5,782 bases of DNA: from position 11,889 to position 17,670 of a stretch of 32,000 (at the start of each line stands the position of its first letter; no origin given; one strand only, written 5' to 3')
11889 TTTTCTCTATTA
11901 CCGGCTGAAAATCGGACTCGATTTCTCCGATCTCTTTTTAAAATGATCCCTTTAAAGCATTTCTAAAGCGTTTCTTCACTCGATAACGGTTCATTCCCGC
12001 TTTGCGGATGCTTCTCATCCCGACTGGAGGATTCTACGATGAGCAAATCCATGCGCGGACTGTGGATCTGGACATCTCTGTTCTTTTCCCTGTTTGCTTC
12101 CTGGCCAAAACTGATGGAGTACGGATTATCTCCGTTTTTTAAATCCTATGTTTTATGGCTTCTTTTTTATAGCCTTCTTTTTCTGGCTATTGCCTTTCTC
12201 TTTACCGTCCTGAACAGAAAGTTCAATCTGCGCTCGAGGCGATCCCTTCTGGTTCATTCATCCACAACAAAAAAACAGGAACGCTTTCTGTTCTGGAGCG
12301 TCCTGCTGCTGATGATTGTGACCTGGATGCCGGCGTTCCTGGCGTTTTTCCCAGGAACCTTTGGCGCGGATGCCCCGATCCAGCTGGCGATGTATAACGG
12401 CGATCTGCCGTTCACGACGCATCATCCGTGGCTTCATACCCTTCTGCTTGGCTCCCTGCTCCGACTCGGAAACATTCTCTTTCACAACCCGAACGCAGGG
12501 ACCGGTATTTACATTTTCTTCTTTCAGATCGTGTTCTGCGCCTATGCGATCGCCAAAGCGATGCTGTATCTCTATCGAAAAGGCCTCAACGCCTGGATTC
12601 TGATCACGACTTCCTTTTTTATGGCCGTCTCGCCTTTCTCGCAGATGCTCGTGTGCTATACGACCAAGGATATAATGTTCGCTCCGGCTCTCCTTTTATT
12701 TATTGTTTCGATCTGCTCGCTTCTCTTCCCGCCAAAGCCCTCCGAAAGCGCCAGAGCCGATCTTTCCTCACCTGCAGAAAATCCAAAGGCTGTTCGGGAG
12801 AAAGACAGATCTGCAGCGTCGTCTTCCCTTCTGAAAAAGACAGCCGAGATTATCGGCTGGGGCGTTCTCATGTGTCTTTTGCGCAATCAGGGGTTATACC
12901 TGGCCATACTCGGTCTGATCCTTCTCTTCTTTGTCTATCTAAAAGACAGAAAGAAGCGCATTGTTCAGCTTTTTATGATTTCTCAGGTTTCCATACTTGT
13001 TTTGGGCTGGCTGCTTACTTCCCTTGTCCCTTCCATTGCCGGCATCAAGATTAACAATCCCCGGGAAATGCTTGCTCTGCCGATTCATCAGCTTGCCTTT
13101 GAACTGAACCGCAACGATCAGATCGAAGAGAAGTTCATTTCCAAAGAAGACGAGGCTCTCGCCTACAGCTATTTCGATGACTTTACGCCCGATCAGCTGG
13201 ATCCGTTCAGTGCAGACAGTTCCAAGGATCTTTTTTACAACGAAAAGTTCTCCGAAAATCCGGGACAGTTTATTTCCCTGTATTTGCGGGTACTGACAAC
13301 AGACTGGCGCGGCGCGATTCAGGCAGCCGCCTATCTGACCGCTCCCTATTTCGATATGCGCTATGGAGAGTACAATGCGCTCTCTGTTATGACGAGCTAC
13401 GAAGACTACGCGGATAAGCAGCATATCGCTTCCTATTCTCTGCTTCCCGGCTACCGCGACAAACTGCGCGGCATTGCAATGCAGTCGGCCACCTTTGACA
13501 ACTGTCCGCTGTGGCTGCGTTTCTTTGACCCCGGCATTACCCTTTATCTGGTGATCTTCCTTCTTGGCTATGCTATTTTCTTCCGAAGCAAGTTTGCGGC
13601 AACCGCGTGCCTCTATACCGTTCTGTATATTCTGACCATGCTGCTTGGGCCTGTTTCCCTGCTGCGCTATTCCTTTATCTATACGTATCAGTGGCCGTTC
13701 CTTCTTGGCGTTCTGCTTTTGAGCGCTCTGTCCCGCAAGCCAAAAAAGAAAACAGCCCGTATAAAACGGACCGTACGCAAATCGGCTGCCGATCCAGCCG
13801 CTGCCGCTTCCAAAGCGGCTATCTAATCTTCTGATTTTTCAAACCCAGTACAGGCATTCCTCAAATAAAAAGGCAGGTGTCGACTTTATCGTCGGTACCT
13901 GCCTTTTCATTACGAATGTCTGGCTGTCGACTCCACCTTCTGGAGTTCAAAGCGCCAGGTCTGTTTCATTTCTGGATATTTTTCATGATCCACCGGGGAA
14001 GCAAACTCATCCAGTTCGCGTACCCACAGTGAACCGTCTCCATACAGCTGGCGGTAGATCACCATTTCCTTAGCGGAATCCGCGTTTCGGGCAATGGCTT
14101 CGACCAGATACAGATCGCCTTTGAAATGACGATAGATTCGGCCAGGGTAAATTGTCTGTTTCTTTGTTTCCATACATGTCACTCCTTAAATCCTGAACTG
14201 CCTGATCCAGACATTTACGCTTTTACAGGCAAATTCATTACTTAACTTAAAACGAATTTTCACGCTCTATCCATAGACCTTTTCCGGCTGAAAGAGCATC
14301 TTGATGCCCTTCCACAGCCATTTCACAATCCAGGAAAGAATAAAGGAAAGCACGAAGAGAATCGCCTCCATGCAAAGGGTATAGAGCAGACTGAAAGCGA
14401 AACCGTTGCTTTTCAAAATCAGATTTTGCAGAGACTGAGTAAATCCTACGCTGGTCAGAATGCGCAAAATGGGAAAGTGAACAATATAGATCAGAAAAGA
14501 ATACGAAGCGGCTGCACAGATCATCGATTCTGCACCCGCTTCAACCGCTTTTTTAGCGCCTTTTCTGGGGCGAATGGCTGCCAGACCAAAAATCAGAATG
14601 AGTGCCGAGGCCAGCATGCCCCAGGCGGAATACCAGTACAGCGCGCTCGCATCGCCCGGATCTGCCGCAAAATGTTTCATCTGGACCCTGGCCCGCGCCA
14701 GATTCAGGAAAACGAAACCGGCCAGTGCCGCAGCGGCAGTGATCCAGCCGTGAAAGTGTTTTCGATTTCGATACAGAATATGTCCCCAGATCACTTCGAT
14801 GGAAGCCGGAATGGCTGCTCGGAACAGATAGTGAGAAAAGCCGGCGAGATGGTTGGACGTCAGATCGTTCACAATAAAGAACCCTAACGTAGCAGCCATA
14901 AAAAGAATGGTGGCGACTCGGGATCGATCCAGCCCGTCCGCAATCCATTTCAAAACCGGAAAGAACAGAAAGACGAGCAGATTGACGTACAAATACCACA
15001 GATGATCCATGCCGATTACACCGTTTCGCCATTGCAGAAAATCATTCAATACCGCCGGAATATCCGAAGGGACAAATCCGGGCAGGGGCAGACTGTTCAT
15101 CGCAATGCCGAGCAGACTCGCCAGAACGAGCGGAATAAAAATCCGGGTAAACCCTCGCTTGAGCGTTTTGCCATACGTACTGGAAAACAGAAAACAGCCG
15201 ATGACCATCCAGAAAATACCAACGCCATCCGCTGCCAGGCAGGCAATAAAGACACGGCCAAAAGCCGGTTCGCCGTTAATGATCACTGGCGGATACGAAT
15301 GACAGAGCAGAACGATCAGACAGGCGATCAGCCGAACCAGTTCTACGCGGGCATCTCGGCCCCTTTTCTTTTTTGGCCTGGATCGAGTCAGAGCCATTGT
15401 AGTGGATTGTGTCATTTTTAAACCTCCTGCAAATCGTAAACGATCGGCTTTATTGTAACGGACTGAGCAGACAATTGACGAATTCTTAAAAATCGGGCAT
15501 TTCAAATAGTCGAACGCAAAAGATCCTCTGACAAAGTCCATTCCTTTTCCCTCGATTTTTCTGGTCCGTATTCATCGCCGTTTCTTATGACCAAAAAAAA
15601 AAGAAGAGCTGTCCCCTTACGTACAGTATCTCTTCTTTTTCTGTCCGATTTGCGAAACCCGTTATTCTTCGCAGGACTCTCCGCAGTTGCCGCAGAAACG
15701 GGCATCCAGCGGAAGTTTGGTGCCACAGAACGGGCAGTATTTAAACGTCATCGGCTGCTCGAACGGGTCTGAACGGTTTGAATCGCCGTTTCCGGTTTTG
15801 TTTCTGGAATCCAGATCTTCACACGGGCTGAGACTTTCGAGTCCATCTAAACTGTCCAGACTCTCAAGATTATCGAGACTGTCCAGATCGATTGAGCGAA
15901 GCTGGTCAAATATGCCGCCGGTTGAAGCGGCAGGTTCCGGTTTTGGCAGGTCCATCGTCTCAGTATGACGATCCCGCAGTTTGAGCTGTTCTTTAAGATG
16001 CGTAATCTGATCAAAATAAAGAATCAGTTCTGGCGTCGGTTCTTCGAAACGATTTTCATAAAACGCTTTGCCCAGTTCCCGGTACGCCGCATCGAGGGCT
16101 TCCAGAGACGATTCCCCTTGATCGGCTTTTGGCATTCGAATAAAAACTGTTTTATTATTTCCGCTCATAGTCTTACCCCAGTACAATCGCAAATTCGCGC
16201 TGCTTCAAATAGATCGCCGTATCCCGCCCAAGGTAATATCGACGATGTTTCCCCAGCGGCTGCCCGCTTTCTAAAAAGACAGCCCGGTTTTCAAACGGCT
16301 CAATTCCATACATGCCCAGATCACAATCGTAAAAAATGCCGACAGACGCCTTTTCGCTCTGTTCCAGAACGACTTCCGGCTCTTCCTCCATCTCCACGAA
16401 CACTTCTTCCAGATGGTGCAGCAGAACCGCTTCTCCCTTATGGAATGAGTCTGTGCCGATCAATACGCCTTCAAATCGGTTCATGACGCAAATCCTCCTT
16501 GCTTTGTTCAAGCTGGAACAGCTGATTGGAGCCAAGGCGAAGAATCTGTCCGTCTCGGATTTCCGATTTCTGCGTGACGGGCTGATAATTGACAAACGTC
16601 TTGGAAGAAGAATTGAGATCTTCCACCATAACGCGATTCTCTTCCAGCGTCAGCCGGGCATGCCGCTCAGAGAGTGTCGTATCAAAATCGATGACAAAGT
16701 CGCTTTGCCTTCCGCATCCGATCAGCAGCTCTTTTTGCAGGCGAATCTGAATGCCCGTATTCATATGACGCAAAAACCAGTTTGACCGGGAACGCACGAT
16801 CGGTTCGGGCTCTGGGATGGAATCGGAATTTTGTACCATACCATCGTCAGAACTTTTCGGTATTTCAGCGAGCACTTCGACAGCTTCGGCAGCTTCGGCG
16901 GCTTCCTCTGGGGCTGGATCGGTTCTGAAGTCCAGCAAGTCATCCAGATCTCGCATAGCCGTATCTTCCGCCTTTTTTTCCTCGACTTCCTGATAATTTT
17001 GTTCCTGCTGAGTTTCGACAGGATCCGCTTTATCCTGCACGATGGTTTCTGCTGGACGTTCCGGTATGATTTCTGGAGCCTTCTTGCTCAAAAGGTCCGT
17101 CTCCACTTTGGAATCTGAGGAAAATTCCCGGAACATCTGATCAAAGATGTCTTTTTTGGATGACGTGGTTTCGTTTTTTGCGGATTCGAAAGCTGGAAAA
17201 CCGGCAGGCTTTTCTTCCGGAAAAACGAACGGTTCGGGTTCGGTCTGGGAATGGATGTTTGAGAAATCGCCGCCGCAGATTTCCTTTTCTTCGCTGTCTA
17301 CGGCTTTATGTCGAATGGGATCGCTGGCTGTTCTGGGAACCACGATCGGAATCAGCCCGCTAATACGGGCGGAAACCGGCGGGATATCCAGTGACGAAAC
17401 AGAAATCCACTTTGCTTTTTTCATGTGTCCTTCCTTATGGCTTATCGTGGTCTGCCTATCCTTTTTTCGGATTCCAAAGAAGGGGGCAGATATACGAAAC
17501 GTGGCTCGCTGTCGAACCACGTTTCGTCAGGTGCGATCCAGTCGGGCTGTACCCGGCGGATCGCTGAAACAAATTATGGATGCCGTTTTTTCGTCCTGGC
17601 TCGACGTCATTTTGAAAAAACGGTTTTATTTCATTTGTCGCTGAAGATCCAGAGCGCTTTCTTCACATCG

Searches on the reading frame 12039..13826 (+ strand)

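Call 8: search_protein_families(library=pfam, proteins=[window:12039-13826:+], max_evalue=0.01)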
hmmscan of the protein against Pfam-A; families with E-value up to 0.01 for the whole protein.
window:12039-13826:+ (595 aa): 1 family
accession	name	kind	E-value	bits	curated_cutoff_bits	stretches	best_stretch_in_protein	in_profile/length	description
PF19484.4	DUF6020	-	1.1e-22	80.6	28.3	1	125-556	182-587/604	Family of unknown function (DUF6020)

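Call 63: search_protein_families(library=ncbifam, proteins=[window:12039-13826:+], max_evalue=0.01)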
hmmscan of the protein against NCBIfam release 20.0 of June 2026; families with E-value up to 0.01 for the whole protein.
window:12039-13826:+ (595 aa): 0 families

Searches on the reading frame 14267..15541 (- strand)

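Call 7: search_protein_families(library=pfam, proteins=[window:14267-15541:-], max_evalue=0.01)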
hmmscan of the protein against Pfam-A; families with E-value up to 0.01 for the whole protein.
window:14267-15541:- (424 aa): 1 family
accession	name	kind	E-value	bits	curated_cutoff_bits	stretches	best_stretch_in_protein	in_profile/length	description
PF01757.29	Acyl_transf_3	-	1.7e-24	86.9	31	1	65-406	3-324/326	Acyltransferase domain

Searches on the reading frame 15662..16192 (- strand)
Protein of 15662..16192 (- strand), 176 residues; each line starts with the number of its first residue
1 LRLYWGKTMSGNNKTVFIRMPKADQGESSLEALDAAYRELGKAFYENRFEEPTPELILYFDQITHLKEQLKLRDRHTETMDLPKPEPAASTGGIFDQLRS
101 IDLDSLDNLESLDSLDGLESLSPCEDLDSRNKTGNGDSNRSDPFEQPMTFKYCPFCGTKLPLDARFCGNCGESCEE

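Call 7: search_protein_families(library=pfam, proteins=[window:15662-16192:-], max_evalue=0.01)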
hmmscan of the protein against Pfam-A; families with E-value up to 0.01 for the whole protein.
window:15662-16192:- (176 aa): 6 families
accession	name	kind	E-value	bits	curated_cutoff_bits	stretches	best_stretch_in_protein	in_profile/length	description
PF13240.11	Zn_Ribbon_1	-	2.7e-07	30.6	25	1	152-171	1-20/23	zinc-ribbon domain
PF13248.11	Zn_ribbon_3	-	9.1e-05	22.2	27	1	151-172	3-24/26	zinc-ribbon domain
PF12773.13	DZR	-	0.00016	22.2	27.3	1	152-171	26-45/45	Double zinc ribbon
PF10571.15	UPF0547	-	0.0006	20.3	29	1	151-171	1-21/26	Uncharacterised protein family UPF0547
PF17032.10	Zn_ribbon_15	-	0.0042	18.3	28.9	1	144-171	51-73/73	zinc-ribbon family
PF24463.1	DUF7577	-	0.0063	16.6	28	0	152-173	4-25/27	Domain of unknown function (DUF7577)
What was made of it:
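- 15662..16484 (-): 103-aa protein with no matched family (16173-16484) and a 157-aa C-terminal Zn-ribbon protein (15662-16135), which close the co-directional gene run. Pfam Zn_Ribbon_1 (call 7).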

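Call 9: search_protein_families(library=ncbifam, proteins=[window:15662-16192:-], max_evalue=0.01)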
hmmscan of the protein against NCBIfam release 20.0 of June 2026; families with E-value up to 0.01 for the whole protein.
window:15662-16192:- (176 aa): 1 family
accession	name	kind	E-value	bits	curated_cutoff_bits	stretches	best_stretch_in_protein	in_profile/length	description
NF045510.1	4Cys_prefix_kin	domain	0.0095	16.2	24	0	149-160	15-26/26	4-Cys prefix domain-containing protein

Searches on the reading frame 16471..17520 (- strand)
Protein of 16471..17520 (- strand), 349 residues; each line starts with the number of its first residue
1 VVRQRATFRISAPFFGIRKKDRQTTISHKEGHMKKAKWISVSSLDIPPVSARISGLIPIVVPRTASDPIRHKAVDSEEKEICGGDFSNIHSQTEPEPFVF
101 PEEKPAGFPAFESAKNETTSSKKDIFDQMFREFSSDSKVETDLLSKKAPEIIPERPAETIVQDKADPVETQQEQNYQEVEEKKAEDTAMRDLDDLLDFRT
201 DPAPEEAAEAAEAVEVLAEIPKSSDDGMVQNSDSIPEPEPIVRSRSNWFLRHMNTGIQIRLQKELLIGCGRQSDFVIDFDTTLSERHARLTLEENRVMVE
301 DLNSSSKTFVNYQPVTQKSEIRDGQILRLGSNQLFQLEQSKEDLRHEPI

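Call 7: search_protein_families(library=pfam, proteins=[window:16471-17520:-], max_evalue=0.01)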
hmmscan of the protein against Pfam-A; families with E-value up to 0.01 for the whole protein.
window:16471-17520:- (349 aa): 2 families
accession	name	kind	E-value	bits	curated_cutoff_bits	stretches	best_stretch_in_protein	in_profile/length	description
PF00498.31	FHA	-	3.9e-14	53.3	20.7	1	266-330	2-67/67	FHA domain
PF16697.10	Yop-YscD_cpl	-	4.1e-10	40.2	33.2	1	254-334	7-88/94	Inner membrane component of T3SS, cytoplasmic domain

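Call 9: search_protein_families(library=ncbifam, proteins=[window:16471-17520:-], max_evalue=0.01)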
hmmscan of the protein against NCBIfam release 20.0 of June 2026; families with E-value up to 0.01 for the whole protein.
window:16471-17520:- (349 aa): 3 families
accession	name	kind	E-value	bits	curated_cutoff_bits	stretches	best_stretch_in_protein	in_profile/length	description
NF049868.1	FhaB_Rv0019c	equivalog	3.4e-12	46.7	125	1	254-332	76-154/158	FHA domain-containing protein FhaB/FipA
NF041660.2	oxygluDhInhib_OdhI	equivalog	2.9e-06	27.2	200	1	251-330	43-121/130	oxoglutarate dehydrogenase inhibitor Odhl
NF052573.1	HisKinEspAMyxo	equivalog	1.5e-05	23.2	1400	1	262-338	45-120/755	serine histidine kinase EspA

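Call 47: search_protein_families(library=pfam, proteins=[window:16471-17424:-], max_evalue=10)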
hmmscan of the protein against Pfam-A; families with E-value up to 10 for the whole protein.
window:16471-17424:- (317 aa): 3 families
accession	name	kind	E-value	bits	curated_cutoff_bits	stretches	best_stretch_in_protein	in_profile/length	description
PF00498.31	FHA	-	3.4e-14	53.5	20.7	1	234-298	2-67/67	FHA domain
PF16697.10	Yop-YscD_cpl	-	3.6e-10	40.4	33.2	1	222-302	7-88/94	Inner membrane component of T3SS, cytoplasmic domain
PF10918.13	DUF2718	-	2.4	9.2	25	0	129-172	56-101/129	Protein of unknown function (DUF2718)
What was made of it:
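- Checked: The stand-alone FHA protein 16471-17424 is confirmed (FHA E 3.4e-14, call 47).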
